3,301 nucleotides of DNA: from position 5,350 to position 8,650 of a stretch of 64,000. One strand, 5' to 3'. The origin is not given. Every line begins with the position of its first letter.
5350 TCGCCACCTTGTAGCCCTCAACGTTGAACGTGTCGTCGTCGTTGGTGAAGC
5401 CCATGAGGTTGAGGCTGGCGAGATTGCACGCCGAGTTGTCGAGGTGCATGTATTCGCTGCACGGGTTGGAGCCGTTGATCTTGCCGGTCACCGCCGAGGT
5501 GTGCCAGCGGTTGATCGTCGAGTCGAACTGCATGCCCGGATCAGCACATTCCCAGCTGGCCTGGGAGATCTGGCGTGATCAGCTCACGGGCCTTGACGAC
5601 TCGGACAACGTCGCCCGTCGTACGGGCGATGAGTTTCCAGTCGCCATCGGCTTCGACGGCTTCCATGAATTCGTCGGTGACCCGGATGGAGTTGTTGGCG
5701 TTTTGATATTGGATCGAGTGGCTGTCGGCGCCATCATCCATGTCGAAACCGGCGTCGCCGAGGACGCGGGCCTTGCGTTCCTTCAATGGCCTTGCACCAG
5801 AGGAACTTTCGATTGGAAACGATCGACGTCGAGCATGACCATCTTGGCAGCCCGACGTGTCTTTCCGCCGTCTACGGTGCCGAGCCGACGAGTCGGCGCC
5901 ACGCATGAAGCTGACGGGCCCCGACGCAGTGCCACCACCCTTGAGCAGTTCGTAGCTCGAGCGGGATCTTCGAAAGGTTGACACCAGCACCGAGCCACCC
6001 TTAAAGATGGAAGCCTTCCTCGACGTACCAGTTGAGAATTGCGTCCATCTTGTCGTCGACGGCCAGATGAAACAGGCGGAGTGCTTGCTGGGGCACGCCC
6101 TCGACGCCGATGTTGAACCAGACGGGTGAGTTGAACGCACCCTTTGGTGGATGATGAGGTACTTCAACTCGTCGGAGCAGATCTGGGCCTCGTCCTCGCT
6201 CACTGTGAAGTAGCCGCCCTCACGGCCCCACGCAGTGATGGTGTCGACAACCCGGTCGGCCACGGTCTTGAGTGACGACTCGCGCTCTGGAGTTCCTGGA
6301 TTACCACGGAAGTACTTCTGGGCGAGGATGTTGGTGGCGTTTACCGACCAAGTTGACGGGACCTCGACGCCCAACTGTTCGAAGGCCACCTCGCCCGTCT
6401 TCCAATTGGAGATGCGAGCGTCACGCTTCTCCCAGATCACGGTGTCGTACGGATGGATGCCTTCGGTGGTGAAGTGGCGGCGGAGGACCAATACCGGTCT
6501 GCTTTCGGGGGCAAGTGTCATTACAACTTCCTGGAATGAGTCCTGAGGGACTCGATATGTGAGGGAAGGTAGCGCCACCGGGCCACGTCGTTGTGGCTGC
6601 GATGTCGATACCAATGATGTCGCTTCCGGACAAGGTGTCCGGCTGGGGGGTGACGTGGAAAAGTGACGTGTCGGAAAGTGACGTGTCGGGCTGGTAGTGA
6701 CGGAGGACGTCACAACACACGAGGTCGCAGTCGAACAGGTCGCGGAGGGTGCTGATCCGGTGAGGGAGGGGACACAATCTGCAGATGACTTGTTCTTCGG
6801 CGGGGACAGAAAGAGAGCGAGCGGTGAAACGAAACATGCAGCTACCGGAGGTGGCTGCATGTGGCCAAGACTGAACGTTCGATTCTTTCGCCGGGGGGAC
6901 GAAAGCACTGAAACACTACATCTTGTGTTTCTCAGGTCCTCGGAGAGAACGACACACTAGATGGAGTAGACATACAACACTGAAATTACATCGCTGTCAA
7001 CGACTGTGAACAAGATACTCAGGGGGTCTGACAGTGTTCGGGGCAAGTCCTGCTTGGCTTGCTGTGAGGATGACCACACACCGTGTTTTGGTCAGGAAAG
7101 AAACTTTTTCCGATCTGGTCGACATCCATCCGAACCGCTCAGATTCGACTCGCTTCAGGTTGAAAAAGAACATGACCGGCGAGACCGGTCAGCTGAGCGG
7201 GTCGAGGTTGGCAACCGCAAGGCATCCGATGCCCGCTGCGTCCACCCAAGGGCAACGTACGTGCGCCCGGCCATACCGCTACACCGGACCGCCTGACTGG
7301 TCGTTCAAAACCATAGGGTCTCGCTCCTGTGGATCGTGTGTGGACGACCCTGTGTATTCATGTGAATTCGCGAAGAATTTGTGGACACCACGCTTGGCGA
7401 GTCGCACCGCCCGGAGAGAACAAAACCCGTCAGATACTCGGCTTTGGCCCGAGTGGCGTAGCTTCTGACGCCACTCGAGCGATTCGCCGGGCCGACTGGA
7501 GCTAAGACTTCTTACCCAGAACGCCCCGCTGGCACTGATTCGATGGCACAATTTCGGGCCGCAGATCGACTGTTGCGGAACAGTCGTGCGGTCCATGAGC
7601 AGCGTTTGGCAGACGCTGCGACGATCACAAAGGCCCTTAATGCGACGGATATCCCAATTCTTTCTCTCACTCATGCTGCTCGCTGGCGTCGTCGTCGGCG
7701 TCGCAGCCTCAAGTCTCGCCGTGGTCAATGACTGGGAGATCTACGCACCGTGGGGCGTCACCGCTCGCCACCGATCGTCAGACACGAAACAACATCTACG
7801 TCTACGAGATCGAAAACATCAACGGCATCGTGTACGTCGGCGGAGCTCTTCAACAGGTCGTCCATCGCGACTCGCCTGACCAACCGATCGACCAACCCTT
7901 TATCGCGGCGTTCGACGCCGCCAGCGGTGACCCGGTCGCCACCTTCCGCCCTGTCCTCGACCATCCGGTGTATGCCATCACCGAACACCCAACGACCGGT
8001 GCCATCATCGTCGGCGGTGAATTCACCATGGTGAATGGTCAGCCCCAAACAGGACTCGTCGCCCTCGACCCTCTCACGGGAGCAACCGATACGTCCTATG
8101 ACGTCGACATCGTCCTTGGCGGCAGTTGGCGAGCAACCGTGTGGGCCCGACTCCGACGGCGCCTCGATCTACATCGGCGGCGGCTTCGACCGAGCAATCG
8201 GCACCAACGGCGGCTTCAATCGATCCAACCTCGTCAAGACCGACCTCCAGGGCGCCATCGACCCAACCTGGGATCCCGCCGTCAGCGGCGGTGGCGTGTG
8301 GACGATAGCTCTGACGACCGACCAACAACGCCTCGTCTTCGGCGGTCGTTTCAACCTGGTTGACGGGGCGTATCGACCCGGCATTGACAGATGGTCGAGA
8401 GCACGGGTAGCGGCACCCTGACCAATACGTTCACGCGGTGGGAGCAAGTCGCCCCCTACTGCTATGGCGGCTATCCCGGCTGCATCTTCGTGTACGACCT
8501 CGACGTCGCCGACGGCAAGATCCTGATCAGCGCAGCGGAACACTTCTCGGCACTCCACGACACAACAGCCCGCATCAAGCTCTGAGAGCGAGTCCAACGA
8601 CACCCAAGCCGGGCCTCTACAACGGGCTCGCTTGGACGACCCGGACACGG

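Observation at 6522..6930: Unusually long (~390 nt) structured leader upstream of nrdJ: NrdR box, hairpin with T-tract, tandem ACGTCAC repeats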

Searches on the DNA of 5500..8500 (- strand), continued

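Call 64: search_with_rna_model(model_id=R1, sources=[L081, L082, L001, L003, L006, L133, L142, L071, L129, L152, L072, L058, L132, L015], max_evalue=5, filters=off)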
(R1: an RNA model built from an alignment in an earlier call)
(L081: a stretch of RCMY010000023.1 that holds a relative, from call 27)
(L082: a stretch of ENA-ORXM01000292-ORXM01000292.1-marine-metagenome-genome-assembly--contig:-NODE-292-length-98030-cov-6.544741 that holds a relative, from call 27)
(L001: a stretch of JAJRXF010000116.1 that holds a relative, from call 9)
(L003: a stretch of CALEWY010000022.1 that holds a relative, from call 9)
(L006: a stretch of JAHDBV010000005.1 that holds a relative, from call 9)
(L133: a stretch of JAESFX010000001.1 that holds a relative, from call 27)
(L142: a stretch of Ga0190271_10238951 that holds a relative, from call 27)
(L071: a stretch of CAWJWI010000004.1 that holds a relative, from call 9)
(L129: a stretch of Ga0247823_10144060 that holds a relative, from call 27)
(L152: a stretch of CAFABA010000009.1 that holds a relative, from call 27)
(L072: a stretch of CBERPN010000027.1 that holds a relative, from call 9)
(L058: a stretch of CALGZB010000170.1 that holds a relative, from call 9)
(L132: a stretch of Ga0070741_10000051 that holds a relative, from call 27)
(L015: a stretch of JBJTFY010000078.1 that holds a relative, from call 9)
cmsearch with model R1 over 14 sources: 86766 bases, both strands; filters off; matches with E-value up to 5: 63.
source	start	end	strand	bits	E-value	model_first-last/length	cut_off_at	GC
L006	3765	3902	+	15.9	0.013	1-161/161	no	0.7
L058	1464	1501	-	15.3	0.019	1-161/161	no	0.63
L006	73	126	+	15.3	0.019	1-161/161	no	0.76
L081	5846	5904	+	13.9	0.042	1-161/161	no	0.56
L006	68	121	-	12.6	0.088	1-161/161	no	0.74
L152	1149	1200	-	11.9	0.13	1-161/161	no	0.52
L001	2970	3130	+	11.3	0.19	1-161/161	no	0.6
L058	5545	5613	+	11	0.22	1-161/161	no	0.61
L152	1154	1205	+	10.1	0.38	1-161/161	no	0.56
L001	857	995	+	9.9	0.42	1-161/161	no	0.56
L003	6907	6950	-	9.9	0.42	1-161/161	no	0.59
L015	3990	4026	+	9.6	0.5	1-161/161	no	0.59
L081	3151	3247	-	9.4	0.56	34-124/161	no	0.66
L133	2666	2711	-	9.3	0.59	1-161/161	no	0.83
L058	5363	5401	-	9.3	0.6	1-161/161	no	0.64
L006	8209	8263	+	9.1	0.69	1-161/161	no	0.73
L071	6930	6981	+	8.8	0.79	1-161/161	no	0.83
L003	827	869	-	8.8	0.8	1-161/161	no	0.6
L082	848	1006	+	8.7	0.87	1-161/161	no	0.66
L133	307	351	+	8.6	0.89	1-161/161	no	0.69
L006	3503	3539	+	8.5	0.95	1-161/161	no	0.81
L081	5080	5143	-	8.1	1.2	1-161/161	no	0.64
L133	2671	2716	+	8.1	1.2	1-161/161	no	0.85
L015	2713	2772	+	7.9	1.3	1-161/161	no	0.63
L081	4343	4499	-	7.9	1.4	1-161/161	no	0.64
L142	846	966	+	7.8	1.4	1-161/161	no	0.69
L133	6208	6232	+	7.7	1.5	1-161/161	no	0.76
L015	3278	3380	+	7.6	1.6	1-161/161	no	0.68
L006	4584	4630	+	7.6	1.6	1-161/161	no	0.79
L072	2166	2359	-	7.3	1.9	1-161/161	no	0.47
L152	2932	2979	+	7.2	2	1-161/161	no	0.75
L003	3690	3729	-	7.2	2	1-161/161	no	0.6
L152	319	380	+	7.1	2.1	1-161/161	no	0.77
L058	1469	1506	+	7.1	2.1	1-161/161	no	0.63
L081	1530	1630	+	7.1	2.1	1-161/161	no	0.7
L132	3099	3125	-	7.1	2.1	1-161/161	no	0.67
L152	6224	6275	+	6.9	2.3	1-161/161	no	0.69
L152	2928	2973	-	6.9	2.4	1-161/161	no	0.83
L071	2359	2405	-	6.8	2.6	1-161/161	no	0.81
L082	3694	3727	-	6.8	2.6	1-161/161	no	0.56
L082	2009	2039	+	6.8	2.6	1-161/161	no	0.81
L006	4579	4625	-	6.7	2.7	1-161/161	no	0.77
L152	1898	1952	+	6.6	2.8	1-161/161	no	0.75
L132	1971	2024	-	6.5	2.9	1-161/161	no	0.72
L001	4554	4612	+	6.5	2.9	1-161/161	no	0.53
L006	2938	2986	-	6.5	2.9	38-124/161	no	0.82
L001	5557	5616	-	6.5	3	1-161/161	no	0.57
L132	2509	2554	-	6.5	3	1-161/161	no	0.61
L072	128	150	-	6.5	3.1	1-161/161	no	0.74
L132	2514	2559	+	6.3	3.3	1-161/161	no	0.61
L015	3985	4021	-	6.3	3.3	1-161/161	no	0.51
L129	316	401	+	6.3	3.5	1-161/161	no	0.67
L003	3209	3339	+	6.2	3.5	1-161/161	no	0.63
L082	547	593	-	6.2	3.6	1-161/161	no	0.68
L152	1081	1116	+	6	3.9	1-161/161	no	0.75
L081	2429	2543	+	6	4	1-161/161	no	0.65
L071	7506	7543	+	6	4.1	1-161/161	no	0.68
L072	4123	4187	-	5.9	4.3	1-161/161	no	0.65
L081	5841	5899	-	5.9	4.4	1-161/161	no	0.54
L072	6748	6822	-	5.9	4.4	59-120/161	no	0.57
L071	4174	4218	-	5.7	4.7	1-161/161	no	0.62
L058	3644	3675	-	5.7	4.7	1-161/161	no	0.59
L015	2887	2911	+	5.7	4.9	1-161/161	no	0.68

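Call 69: search_with_rna_model(model_id=R1, sources=[L101, L102, L103, L104, L105, L106, L107, L108, L109, L110, L111, L112, L113, L114, L115, L116, L117, L118, L119, L120, L121, L122, L123, L124, L125, L126, L127, L128, L129, L130, L131, L132, L133, L134, L135, L136, L137, L138, L139, L140, L141, L142, L143, L144, L145, L146, L147, L148, L149, L150, L151, L152, L153, L154, L155, L156, L157, L158, L159, L160], max_evalue=1)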
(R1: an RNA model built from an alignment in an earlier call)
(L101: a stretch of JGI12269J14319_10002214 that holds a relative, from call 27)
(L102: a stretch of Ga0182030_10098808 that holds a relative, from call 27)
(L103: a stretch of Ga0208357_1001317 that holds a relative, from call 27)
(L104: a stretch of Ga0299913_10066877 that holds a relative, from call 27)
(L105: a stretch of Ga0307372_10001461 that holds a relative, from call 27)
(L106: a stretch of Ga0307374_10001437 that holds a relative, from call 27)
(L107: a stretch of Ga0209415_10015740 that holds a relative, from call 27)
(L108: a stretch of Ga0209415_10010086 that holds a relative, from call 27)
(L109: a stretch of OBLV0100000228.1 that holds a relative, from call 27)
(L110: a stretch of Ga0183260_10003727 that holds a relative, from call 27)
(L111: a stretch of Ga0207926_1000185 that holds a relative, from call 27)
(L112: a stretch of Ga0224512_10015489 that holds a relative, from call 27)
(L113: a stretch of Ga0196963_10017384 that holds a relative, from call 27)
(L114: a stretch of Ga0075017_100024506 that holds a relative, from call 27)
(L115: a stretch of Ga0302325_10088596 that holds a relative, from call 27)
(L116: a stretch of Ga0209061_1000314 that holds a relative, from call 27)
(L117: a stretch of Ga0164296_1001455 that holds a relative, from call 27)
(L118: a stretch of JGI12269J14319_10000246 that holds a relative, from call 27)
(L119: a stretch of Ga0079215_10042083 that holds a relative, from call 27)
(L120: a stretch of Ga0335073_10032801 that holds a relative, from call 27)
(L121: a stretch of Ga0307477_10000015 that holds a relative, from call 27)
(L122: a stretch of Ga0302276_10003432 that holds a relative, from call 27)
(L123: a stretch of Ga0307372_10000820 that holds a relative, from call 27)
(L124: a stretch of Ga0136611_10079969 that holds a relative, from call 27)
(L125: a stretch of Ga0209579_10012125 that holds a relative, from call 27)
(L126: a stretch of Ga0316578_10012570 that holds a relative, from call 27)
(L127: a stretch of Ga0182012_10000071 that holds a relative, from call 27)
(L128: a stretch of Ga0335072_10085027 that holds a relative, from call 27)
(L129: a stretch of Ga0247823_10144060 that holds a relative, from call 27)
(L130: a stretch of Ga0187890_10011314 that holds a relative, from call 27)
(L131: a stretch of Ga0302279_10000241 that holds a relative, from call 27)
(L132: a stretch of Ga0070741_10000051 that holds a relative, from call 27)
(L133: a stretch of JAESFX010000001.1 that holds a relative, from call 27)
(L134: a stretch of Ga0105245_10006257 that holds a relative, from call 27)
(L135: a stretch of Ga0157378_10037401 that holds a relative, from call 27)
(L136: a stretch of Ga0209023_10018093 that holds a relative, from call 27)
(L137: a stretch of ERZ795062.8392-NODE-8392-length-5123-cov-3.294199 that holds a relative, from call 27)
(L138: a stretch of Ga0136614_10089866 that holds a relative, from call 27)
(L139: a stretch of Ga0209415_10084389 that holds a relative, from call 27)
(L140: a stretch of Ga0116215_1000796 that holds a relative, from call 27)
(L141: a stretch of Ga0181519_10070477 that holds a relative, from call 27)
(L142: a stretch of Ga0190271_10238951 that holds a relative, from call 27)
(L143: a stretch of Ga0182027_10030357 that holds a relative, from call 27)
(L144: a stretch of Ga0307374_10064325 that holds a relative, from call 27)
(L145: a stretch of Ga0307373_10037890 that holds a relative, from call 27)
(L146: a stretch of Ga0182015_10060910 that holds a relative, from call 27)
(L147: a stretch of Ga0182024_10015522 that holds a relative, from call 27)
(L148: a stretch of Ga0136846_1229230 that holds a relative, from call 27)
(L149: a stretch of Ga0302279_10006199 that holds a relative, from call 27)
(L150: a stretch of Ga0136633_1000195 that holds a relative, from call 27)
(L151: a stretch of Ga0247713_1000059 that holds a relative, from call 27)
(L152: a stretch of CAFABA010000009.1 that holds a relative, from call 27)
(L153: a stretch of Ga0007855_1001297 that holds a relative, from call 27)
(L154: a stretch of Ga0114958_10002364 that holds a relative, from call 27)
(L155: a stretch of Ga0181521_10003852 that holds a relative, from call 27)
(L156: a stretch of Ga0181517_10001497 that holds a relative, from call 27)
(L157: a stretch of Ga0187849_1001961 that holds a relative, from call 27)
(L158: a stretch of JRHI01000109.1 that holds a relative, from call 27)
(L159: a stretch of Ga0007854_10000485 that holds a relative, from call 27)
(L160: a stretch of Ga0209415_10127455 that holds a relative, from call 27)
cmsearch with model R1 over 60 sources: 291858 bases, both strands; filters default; matches with E-value up to 1: 2.
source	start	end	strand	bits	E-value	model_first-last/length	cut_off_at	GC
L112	1320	1485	+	125.1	1.9e-29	1-161/161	no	0.64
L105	2223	2364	+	10.7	0.89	1-161/161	no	0.69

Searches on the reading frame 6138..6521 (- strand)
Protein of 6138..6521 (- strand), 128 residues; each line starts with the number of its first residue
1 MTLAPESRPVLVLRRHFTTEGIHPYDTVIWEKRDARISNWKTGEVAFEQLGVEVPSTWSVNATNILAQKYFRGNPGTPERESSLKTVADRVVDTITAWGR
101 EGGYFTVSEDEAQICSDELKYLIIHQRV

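Call 7: find_homologous_proteins(query=window:6138-6521:-)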
Query seq(128 aa) (128 aa): 647 proteins with E <= 0.001 among 654 candidates; the best 120 are listed.
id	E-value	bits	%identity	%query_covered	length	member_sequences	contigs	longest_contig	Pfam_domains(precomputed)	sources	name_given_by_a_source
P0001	3.5e-54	200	74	99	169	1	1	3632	PF08471.16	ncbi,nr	ncbi:MAG: ribonucleoside-diphosphate reductase, partial [Acidimicrobiia bacterium]|nr:ribonucleoside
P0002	7.1e-54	199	74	99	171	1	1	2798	PF08471.16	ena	-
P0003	1.3e-53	198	74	100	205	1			PF08471.16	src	-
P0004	3.1e-53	197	74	100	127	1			PF08471.16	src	-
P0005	3.4e-53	197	73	99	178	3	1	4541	PF08471.16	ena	-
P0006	4.9e-53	196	71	99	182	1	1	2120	PF02867.21,PF08471.16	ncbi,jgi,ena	jgi:ribonucleoside-diphosphate reductase alpha chain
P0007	1.2e-52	195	74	99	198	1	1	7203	PF02867.21,PF08471.16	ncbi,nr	ncbi:MAG TPA: ribonucleoside-diphosphate reductase, partial [Acidimicrobiales bacterium]|nr:ribonucl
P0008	1.5e-52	195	71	99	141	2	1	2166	PF08471.16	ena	-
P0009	1.7e-52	195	71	99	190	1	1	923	PF02867.21,PF08471.16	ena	-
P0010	2.0e-52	194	70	99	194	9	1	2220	PF02867.21,PF08471.16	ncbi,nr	ncbi:MAG: ribonucleoside-diphosphate reductase, partial [Actinobacteria bacterium]|nr:ribonucleoside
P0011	2.3e-52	194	73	99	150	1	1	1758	PF08471.16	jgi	jgi:ribonucleoside-diphosphate reductase alpha chain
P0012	3.0e-52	194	71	100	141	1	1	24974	PF08471.16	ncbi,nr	ncbi:MAG TPA: vitamin B12-dependent ribonucleotide reductase, partial [Acidimicrobiales bacterium]|n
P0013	3.4e-52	194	72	99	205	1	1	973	PF02867.21,PF08471.16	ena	-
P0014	6.9e-52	193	71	99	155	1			PF08471.16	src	-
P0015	1.2e-51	192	70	99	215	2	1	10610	PF02867.21,PF08471.16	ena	-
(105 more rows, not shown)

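Call 9: find_related_loci(query=window:6138-6521:-, collection=genome_contigs, flank=4000)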
Query seq(128 aa) (128 aa) in genome_contigs; peptide patterns used: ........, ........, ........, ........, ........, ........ (x = any residue, [..] = any of these).
600 stretches matched a pattern (row limit reached: there are more); 523 encode a relative of the query (tblastn E <= 1e-3); the best 80 are kept; 80 distinct loci.
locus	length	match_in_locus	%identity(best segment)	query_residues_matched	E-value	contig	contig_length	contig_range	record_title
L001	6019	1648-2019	79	1-126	4e-63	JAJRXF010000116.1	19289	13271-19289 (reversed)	MAG: Actinomycetes bacterium isolate Dive96_bin3.128 k141_2885812, whole genome shotgun sequence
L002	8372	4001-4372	76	1-127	1e-60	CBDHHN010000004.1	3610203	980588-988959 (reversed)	MAG: Acidimicrobiales bacterium isolate 52bdf354-617b-472d-aa5f-cc26607e9683 genome assembly, contig: contig_4, whole ge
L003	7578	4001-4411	72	1-127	1e-60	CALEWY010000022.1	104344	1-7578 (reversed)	MAG: uncultured Acidimicrobiales bacterium isolate R2_Bin_Bin_115_sub_1 genome assembly, contig: c_000001618677, whole g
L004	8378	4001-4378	73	1-128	5e-60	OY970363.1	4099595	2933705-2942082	MAG: uncultured Actinomycetes bacterium isolate MFD04212.bin.c.7 genome assembly, chromosome: 1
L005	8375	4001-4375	76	1-127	9e-60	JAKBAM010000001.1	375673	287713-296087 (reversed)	MAG: Actinomycetes bacterium isolate ZJ2.bin36 NODE_8_length_375673_cov_9.522935, whole genome shotgun sequence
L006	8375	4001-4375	75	1-128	1e-59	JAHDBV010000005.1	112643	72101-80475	MAG: Acidimicrobiales bacterium isolate MAG-119 RZ_478, whole genome shotgun sequence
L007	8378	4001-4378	71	1-128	8e-59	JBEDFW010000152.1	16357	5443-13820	MAG: Actinomycetota bacterium isolate NASQAN2014_190_B_bin.43 scaffold_1234207, whole genome shotgun sequence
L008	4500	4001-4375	72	1-127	1e-58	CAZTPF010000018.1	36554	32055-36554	MAG TPA_asm: uncultured Bifidobacterium sp. isolate binchicken_co208_232 genome assembly, contig: NODE_1485_length_36554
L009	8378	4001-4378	73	1-128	4e-58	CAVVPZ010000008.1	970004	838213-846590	MAG: uncultured Actinomycetes bacterium isolate MFD02581.bin.2.207 genome assembly, contig: contig_50413, whole genome s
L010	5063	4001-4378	73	1-128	9e-58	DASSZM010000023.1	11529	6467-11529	MAG TPA_asm: Acidimicrobiales bacterium isolate SMAG_U709 k141_376056, whole genome shotgun sequence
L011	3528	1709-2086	70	1-128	5e-58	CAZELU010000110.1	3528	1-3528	MAG TPA_asm: uncultured Bifidobacterium sp. isolate SRP278252_co3_52 genome assembly, contig: NODE_62309_length_3528_cov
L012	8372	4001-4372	71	1-126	1e-57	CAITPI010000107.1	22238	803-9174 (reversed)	MAG: uncultured Acidimicrobiaceae bacterium isolate VK1_bin-0760 genome assembly, contig: bin-0760:107/137, whole genome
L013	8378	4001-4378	72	1-128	2e-57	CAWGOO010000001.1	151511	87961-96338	MAG: uncultured Actinomycetota bacterium isolate MFD04540.bin.2.6 genome assembly, contig: contig_10489, whole genome sh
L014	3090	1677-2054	70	1-128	2e-57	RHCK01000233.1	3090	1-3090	MAG: Acidimicrobiia bacterium isolate WBB_6_010 contig_100_232, whole genome shotgun sequence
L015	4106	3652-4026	70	1-127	5e-57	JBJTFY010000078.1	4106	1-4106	MAG: Actinomycetota bacterium isolate samp_4319_metabat2_77 samp_4319_337514, whole genome shotgun sequence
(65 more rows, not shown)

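Call 27: find_related_loci(query=window:6138-6521:-, collection=metagenome_contigs, flank=3000)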
Query seq(128 aa) (128 aa) in metagenome_contigs; peptide patterns used: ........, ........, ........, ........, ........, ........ (x = any residue, [..] = any of these).
600 stretches matched a pattern (row limit reached: there are more); 501 encode a relative of the query (tblastn E <= 1e-3); the best 80 are kept; 80 distinct loci.
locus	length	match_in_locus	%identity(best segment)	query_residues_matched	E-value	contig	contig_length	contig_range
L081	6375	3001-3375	79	1-127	1e-64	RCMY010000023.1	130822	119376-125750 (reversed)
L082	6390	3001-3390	75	1-127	2e-62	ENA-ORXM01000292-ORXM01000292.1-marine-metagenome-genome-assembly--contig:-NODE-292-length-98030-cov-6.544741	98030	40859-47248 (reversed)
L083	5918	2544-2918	73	1-127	2e-59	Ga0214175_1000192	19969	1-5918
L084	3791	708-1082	73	1-127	4e-59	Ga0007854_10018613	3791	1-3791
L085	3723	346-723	71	1-128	5e-59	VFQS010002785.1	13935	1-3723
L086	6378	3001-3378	71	1-128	2e-58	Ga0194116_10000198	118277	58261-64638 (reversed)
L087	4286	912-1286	74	1-127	3e-58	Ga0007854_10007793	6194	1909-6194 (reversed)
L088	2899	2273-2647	72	1-127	2e-58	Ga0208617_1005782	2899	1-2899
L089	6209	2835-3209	70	1-127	3e-58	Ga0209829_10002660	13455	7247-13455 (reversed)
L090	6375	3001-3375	70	1-127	4e-58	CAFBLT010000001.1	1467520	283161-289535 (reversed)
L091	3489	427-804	70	1-128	3e-57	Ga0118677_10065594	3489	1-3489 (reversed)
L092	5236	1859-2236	70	1-128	2e-57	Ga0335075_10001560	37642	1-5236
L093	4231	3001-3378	69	1-128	6e-57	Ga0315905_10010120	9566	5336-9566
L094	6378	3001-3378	69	1-128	1e-56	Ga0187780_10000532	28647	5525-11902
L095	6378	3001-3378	69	1-128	3e-56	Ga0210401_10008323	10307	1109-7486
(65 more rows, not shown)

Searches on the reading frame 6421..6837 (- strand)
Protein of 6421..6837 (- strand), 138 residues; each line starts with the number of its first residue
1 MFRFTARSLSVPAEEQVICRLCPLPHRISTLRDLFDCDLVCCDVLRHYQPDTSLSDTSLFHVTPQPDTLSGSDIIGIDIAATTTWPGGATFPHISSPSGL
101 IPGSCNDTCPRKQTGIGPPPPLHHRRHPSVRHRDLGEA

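Call 33: search_protein_families(library=pfam, proteins=[window:6421-6837:-], max_evalue=0.01)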
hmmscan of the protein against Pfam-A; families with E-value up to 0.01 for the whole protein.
window:6421-6837:- (138 aa): 0 families

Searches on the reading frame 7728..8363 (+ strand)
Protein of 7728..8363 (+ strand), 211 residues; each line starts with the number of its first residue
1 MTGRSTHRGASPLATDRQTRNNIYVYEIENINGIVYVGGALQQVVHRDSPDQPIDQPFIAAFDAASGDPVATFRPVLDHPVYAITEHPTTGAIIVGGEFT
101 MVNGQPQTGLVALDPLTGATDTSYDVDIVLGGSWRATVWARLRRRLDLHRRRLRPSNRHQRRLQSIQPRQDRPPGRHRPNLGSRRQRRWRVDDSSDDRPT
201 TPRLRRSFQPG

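Call 75: search_protein_families(library=pfam, proteins=[window:7728-8363:+], max_evalue=0.001)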
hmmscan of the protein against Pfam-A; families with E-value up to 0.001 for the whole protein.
window:7728-8363:+ (211 aa): 1 family
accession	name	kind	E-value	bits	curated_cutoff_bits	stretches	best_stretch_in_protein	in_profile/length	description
PF17164.10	DUF5122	-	7.4e-05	23.4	27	1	91-123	4-35/36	Domain of unknown function (DUF5122) beta-propeller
